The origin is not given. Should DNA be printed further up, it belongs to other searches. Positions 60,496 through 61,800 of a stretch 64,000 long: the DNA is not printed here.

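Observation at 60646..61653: Eukaryote-type PARG homolog with a degenerate catalytic signature, at the edge of a lower-GC patch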

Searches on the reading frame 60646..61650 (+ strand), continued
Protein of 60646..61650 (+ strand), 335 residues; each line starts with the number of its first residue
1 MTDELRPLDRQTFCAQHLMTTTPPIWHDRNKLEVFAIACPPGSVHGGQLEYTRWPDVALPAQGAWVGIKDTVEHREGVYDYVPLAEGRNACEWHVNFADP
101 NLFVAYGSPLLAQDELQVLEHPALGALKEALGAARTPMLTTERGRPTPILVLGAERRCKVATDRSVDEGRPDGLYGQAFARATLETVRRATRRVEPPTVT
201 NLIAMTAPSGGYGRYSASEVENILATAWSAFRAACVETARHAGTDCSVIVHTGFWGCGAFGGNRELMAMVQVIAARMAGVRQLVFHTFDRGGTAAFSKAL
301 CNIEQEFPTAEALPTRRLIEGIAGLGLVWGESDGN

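Call 18: search_protein_families(library=pfam, proteins=[P0121, P0123, P0124, P0126, P0129, P0135, P0173, P0194, P0197, P0199], max_evalue=0.01)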
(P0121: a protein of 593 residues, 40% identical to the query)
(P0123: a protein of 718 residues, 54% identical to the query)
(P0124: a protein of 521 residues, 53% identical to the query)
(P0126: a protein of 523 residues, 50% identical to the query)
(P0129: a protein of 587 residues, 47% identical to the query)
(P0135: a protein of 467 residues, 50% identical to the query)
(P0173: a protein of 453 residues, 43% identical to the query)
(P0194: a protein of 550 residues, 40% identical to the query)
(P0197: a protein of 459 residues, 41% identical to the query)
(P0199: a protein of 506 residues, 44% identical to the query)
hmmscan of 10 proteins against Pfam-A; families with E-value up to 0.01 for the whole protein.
P0121 (593 aa): 1 family
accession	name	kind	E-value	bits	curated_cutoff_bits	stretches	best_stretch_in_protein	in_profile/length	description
PF05028.20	PARG_cat_C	-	8.8e-16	58.6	26.3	1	456-553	110-205/207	Poly (ADP-ribose) glycohydrolase (PARG), Macro domain fold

P0123 (718 aa): 2 families
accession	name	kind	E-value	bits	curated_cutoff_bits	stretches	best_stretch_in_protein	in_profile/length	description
PF05028.20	PARG_cat_C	-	6.2e-13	49.3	26.3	1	587-674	113-202/207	Poly (ADP-ribose) glycohydrolase (PARG), Macro domain fold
PF04250.19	DUF429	-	3e-08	34.1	23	1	17-189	4-200/214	Protein of unknown function (DUF429)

P0124 (521 aa): 7 families
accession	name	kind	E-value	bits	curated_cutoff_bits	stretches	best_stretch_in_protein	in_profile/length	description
PF22784.1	PTP-SAK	-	7.2e-14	52.5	27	1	41-179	12-153/153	Swiss Army Knife protein, DSP-PTPase phosphatase domain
PF22785.1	Tc-R-P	-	3.3e-11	44.1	27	1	43-151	2-104/106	Polymorphic toxin system, DSP-PTPase phosphatase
PF05028.20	PARG_cat_C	-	3.5e-11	43.5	26.3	1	390-476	115-199/207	Poly (ADP-ribose) glycohydrolase (PARG), Macro domain fold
PF05706.17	CDKN3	-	1.2e-09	38.5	20.7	1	9-149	26-156/168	Cyclin-dependent kinase inhibitor 3 (CDKN3)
PF22741.1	PTP-NADK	-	7.9e-05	22.5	27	1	59-179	44-161/163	DSP-PTPase phosphatase fused to NAD+ Kinase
PF00782.25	DSPc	-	0.00012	22.3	33.5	1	89-174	36-122/133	Dual specificity phosphatase, catalytic domain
PF00102.32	Y_phosphatase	-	0.0015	18.6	20.9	1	102-181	144-230/234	Protein-tyrosine phosphatase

P0126 (523 aa): 8 families
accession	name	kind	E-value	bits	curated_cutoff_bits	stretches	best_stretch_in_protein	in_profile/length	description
PF22784.1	PTP-SAK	-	3.9e-12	46.9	27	1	53-177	23-153/153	Swiss Army Knife protein, DSP-PTPase phosphatase domain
PF05028.20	PARG_cat_C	-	1.8e-11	44.5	26.3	1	384-475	113-199/207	Poly (ADP-ribose) glycohydrolase (PARG), Macro domain fold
PF22785.1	Tc-R-P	-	1.5e-10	41.9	27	1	55-150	17-105/106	Polymorphic toxin system, DSP-PTPase phosphatase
PF13350.11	Y_phosphatase3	-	2.3e-06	28.2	22.2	1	109-158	113-162/240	Tyrosine phosphatase family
PF00102.32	Y_phosphatase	-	3.1e-06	27.4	20.9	1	98-177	141-228/234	Protein-tyrosine phosphatase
PF00782.25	DSPc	-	1.1e-05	25.7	33.5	1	115-173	64-123/133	Dual specificity phosphatase, catalytic domain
PF22741.1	PTP-NADK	-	1.5e-05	24.9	27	1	84-168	69-153/163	DSP-PTPase phosphatase fused to NAD+ Kinase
PF05706.17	CDKN3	-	4.6e-05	23.6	20.7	1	48-147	58-156/168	Cyclin-dependent kinase inhibitor 3 (CDKN3)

P0129 (587 aa): 1 family
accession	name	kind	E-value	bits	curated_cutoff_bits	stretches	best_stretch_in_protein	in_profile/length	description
PF05028.20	PARG_cat_C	-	2.5e-10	40.7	26.3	1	452-538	114-198/207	Poly (ADP-ribose) glycohydrolase (PARG), Macro domain fold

P0135 (467 aa): 9 families
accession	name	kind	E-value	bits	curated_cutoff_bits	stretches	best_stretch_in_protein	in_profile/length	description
PF22785.1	Tc-R-P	-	1.3e-15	58.3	27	1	4-95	22-105/106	Polymorphic toxin system, DSP-PTPase phosphatase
PF22784.1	PTP-SAK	-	6.6e-14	52.7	27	1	3-102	29-120/153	Swiss Army Knife protein, DSP-PTPase phosphatase domain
PF05028.20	PARG_cat_C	-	3.6e-11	43.5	26.3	1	336-417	113-194/207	Poly (ADP-ribose) glycohydrolase (PARG), Macro domain fold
PF22741.1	PTP-NADK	-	2e-08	34.2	27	1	2-91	45-129/163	DSP-PTPase phosphatase fused to NAD+ Kinase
PF00782.25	DSPc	-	4.7e-05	23.6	33.5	1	54-105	58-110/133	Dual specificity phosphatase, catalytic domain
PF05706.17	CDKN3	-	8.5e-05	22.7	20.7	1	41-92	105-156/168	Cyclin-dependent kinase inhibitor 3 (CDKN3)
PF14566.11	PTPlike_phytase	-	0.00015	22.3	27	1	32-89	97-153/158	Inositol hexakisphosphate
PF00102.32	Y_phosphatase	-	0.00063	19.9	20.9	1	46-95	144-195/234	Protein-tyrosine phosphatase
PF13350.11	Y_phosphatase3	-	0.0019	18.6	22.2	1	46-95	109-154/240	Tyrosine phosphatase family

P0173 (453 aa): 1 family
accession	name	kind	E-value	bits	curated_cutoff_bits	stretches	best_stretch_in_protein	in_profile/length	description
PF05028.20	PARG_cat_C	-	1.2e-09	38.5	26.3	1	330-399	131-194/207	Poly (ADP-ribose) glycohydrolase (PARG), Macro domain fold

P0194 (550 aa): 1 family
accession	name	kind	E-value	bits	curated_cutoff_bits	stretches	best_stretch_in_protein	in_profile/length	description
PF05028.20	PARG_cat_C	-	8.6e-09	35.7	26.3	1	405-502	115-203/207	Poly (ADP-ribose) glycohydrolase (PARG), Macro domain fold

P0197 (459 aa): 1 family
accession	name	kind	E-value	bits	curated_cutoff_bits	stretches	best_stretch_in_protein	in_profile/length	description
PF05028.20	PARG_cat_C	-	6.2e-14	52.5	26.3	1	327-411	113-199/207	Poly (ADP-ribose) glycohydrolase (PARG), Macro domain fold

P0199 (506 aa): 8 families
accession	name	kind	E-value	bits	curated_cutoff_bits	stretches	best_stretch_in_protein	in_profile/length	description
PF22784.1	PTP-SAK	-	5.4e-20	72.4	27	1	32-170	19-153/153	Swiss Army Knife protein, DSP-PTPase phosphatase domain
PF22785.1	Tc-R-P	-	3.5e-14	53.7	27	1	34-134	13-105/106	Polymorphic toxin system, DSP-PTPase phosphatase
PF22741.1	PTP-NADK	-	1e-10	41.7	27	1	38-143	42-144/163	DSP-PTPase phosphatase fused to NAD+ Kinase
PF05028.20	PARG_cat_C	-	3.3e-09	37.1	26.3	1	376-455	117-194/207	Poly (ADP-ribose) glycohydrolase (PARG), Macro domain fold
PF00102.32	Y_phosphatase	-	4.2e-05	23.7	20.9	1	88-172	148-230/234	Protein-tyrosine phosphatase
PF00782.25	DSPc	-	0.00023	21.4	33.5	1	37-132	11-97/133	Dual specificity phosphatase, catalytic domain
PF13350.11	Y_phosphatase3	-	0.00086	19.8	22.2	0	35-137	40-157/240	Tyrosine phosphatase family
PF05706.17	CDKN3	-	0.0041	17.2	20.7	1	62-131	89-156/168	Cyclin-dependent kinase inhibitor 3 (CDKN3)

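Call 19: predict_structure(alignment_id=A1)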
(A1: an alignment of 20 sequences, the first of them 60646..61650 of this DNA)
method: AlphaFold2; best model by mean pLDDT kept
length: 335 residues; sequences in the alignment: 20
mean_pLDDT: 87.9   pTM: 0.89
mean pLDDT of the five models: 87.9, 86.6, 85.7, 84.9, 75.5
residues with pLDDT >= 90: 206; 70-90: 95; 50-70: 32; < 50: 2
segments of 3 or more residues with pLDDT < 50: none
pLDDT, mean of each block of 10 residues (from residue 1): 78 96 94 96 92 94 83 77 66 80 83 86 95 92 90 93 90 90 96 91 78 89 94 95 92 74 89 93 89 93 82 90 92 63
secondary structure, 60 per line:
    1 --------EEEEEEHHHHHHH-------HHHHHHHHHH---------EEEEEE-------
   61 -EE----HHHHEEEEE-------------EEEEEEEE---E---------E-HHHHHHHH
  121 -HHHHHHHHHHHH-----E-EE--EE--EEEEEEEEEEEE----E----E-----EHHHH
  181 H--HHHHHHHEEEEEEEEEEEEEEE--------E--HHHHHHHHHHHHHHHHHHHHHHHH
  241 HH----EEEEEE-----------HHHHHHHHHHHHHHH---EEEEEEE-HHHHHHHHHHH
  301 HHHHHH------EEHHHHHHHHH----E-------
elements in order: E9-14 H15-21 H29-38 E48-53 H68-71 E72-76 E90-97 H113-120 H122-133 E149-160 H177-181 H184-190 E191-205 H217-242 E247-252 H264-278 E282-288 H290-306 H315-323

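Call 24: fold_search(model_id=the predicted structure, library=pdb)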
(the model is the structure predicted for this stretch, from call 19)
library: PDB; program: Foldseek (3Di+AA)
matches with E <= 10: 955; with E <= 0.001: 90
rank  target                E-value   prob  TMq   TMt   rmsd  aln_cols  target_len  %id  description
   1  6hmk                  1.1e-10  1.00  0.51  0.35   5.1       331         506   19  POLYADPRIBOSYL GLYCOHYDROLASE IN COMPLEX WITH PDD00016690 (released 2018-11-14)
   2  4b1h                  1.4e-10  1.00  0.50  0.34   6.1       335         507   17  Structure of human PARG catalytic domain in complex with ADP-ribose (released 2012-12-19)
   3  4b1j                  1.6e-10  1.00  0.51  0.35   5.8       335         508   18  Structure of human PARG catalytic domain in complex with ADP-HPD (released 2012-12-19)
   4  7kg0                  1.6e-10  1.00  0.52  0.37   6.7       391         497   16  Structure of human PARG complexed with PARG-131 (released 2021-03-10)
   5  7kg1                  2.2e-10  1.00  0.50  0.35   5.9       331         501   18  Structure of human PARG complexed with PARG-002 (released 2021-03-10)
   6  4epq                  2.4e-10  1.00  0.48  0.37   7.4       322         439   14  canonical poly(ADP-ribose) glycohydrolase RBPI inhibitor complex from Tetrahymena thermophila (released 2012-06-13)
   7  6oa0                  3.0e-10  1.00  0.48  0.34   6.6       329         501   18  Structure of human PARG complexed with JA2-9 (released 2019-12-25)
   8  4na0_A                3.4e-10  1.00  0.47  0.33   5.7       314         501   18  Crystal structure of mouse poly(ADP-ribose) glycohydrolase (PARG) catalytic domain with ADPRibose (released 2014-01-29)
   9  6hml                  3.6e-10  1.00  0.51  0.36   6.3       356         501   17  POLYADPRIBOSYL GLYCOSIDASE IN COMPLEX WITH PDD00017299 (released 2018-11-14)
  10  4na4_B                4.6e-10  1.00  0.51  0.36   6.2       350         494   17  Crystal structure of mouse poly(ADP-ribose) glycohydrolase (PARG) catalytic domain with ADP-HPD (released 2014-01-29)
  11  5a7r                  4.9e-10  1.00  0.51  0.35   5.9       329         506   18  Human poly(ADP-ribose) glycohydrolase in complex with synthetic dimeric ADP-ribose (released 2015-07-22)
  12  4epp_A                5.2e-10  1.00  0.46  0.36   7.7       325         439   14  Canonical poly(ADP-ribose) glycohydrolase from Tetrahymena thermophila. (released 2012-06-20)
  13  4a0d                  5.5e-10  1.00  0.50  0.35   6.9       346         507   18  Structure of unliganded human PARG catalytic domain (released 2012-10-17)
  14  7kg6                  6.2e-10  1.00  0.50  0.35   5.9       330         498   18  Structure of human PARG complexed with PARG-322 (released 2021-03-10)
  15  6hh6                  6.2e-10  1.00  0.50  0.35   5.9       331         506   18  Human poly(ADP-ribose) glycohydrolase in complex with ADP-HPM (released 2018-11-28)
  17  4na4_A                6.6e-10  1.00  0.47  0.33   4.9       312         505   20  Crystal structure of mouse poly(ADP-ribose) glycohydrolase (PARG) catalytic domain with ADP-HPD (released 2014-01-29)
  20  4n9y                  7.5e-10  1.00  0.47  0.32   5.7       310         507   19  Crystal structure of mouse poly(ADP-ribose) glycohydrolase (PARG) catalytic domain mutant E748Q (released 2014-01-29)
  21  4n9z_A                7.5e-10  1.00  0.47  0.32   5.7       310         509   18  Crystal structure of mouse poly(ADP-ribose) glycohydrolase (PARG) catalytic domain mutant E749Q (released 2014-01-29)
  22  4na4_C                9.5e-10  1.00  0.46  0.32   5.8       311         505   19  Crystal structure of mouse poly(ADP-ribose) glycohydrolase (PARG) catalytic domain with ADP-HPD (released 2014-01-29)
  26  4na0_B                1.3e-09  1.00  0.51  0.36   5.8       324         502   18  Crystal structure of mouse poly(ADP-ribose) glycohydrolase (PARG) catalytic domain with ADPRibose (released 2014-01-29)
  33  4na6_A                1.8e-09  1.00  0.49  0.34   4.8       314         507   18  Crystal structure of mouse poly(ADP-ribose) glycohydrolase (PARG) catalytic domain mutant E749N (released 2014-01-29)
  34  4na6_B                1.9e-09  1.00  0.55  0.38   5.9       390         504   16  Crystal structure of mouse poly(ADP-ribose) glycohydrolase (PARG) catalytic domain mutant E749N (released 2014-01-29)
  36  4na5                  2.8e-09  1.00  0.47  0.32   8.4       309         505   19  Crystal structure of mouse poly(ADP-ribose) glycohydrolase (PARG) catalytic domain mutant E748N (released 2014-01-29)
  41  4n9z_B                3.9e-09  1.00  0.47  0.33   5.4       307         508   20  Crystal structure of mouse poly(ADP-ribose) glycohydrolase (PARG) catalytic domain mutant E749Q (released 2014-01-29)
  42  4na0_C                7.5e-09  1.00  0.52  0.36   5.1       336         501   18  Crystal structure of mouse poly(ADP-ribose) glycohydrolase (PARG) catalytic domain with ADPRibose (released 2014-01-29)
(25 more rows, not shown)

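Call 30: search_solved_structures(query=A1, max_evalue=1, show_alignments=5)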
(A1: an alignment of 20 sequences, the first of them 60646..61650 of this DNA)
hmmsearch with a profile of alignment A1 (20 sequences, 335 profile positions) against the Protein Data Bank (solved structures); distinct sequences matched with E-value up to 1: 18.
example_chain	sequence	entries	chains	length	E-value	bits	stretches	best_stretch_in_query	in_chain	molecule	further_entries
4fc2_A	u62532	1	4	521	2.9e-09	39.9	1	200-306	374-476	Poly(ADP-ribose) glycohydrolase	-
4na0_A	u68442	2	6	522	3e-09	39.9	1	200-306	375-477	Poly(ADP-ribose) glycohydrolase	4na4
4n9y_A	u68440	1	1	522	3e-09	39.9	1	200-306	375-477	Poly(ADP-ribose) glycohydrolase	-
4na5_A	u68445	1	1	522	3e-09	39.9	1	200-306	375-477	Poly(ADP-ribose) glycohydrolase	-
4n9z_A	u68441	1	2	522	3e-09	39.9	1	200-306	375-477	Poly(ADP-ribose) glycohydrolase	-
4na6_A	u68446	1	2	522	3e-09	39.9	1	200-306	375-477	Poly(ADP-ribose) glycohydrolase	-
4a0d_A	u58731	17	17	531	3.6e-09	39.6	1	200-303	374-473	POLY(ADP-RIBOSE) GLYCOHYDROLASE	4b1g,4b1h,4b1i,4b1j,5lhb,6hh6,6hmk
6o9x_A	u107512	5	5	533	3.6e-09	39.6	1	200-303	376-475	Poly(ADP-ribose) glycohydrolase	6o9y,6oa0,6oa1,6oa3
5a7r_A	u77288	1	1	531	3.7e-09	39.6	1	200-303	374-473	POLY(ADP-RIBOSE) GLYCOHYDROLASE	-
6oak_A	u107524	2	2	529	4.5e-09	39.3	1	200-303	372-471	Poly(ADP-ribose) glycohydrolase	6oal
3uek_A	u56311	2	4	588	4.5e-08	36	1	213-306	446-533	Poly(ADP-ribose) glycohydrolase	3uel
8adj_A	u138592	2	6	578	5.2e-05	25.9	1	200-275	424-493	Poly(ADP-ribose) glycohydrolase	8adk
4epq_A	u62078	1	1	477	0.0027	20.3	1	213-307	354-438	Poly(ADP-ribose) glycohydrolase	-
4epp_A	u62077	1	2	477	0.0039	19.8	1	246-307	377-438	Poly(ADP-ribose) glycohydrolase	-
4l2h_A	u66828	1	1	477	0.0039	19.8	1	246-307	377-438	Poly(ADP-ribose) glycohydrolase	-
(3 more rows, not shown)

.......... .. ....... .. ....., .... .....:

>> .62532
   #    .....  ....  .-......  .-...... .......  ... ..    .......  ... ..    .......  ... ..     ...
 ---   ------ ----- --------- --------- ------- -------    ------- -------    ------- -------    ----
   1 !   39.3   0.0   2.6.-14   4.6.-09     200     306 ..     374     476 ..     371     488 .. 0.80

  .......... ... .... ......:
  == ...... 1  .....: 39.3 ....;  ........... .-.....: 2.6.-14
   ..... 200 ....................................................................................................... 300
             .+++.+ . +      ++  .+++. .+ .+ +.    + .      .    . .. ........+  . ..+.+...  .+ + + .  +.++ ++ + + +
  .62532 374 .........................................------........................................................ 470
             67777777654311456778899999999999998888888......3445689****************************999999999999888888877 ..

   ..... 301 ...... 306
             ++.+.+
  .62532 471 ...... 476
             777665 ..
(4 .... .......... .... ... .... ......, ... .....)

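Call 31: find_encoding_contigs(protein=P0001, flank=10000, max_places=3)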
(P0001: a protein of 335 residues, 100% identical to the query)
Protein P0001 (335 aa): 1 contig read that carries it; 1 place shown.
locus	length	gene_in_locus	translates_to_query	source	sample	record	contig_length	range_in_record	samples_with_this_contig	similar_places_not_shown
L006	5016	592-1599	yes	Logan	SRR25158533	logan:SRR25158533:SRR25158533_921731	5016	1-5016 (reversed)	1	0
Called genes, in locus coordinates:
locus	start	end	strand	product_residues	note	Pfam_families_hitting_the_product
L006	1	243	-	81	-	?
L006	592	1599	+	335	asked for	PF05028:PARG_cat_C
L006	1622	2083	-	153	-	PF12680:SnoaL_2 (weak)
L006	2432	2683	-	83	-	-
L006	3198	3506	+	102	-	-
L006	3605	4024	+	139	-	-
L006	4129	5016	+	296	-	?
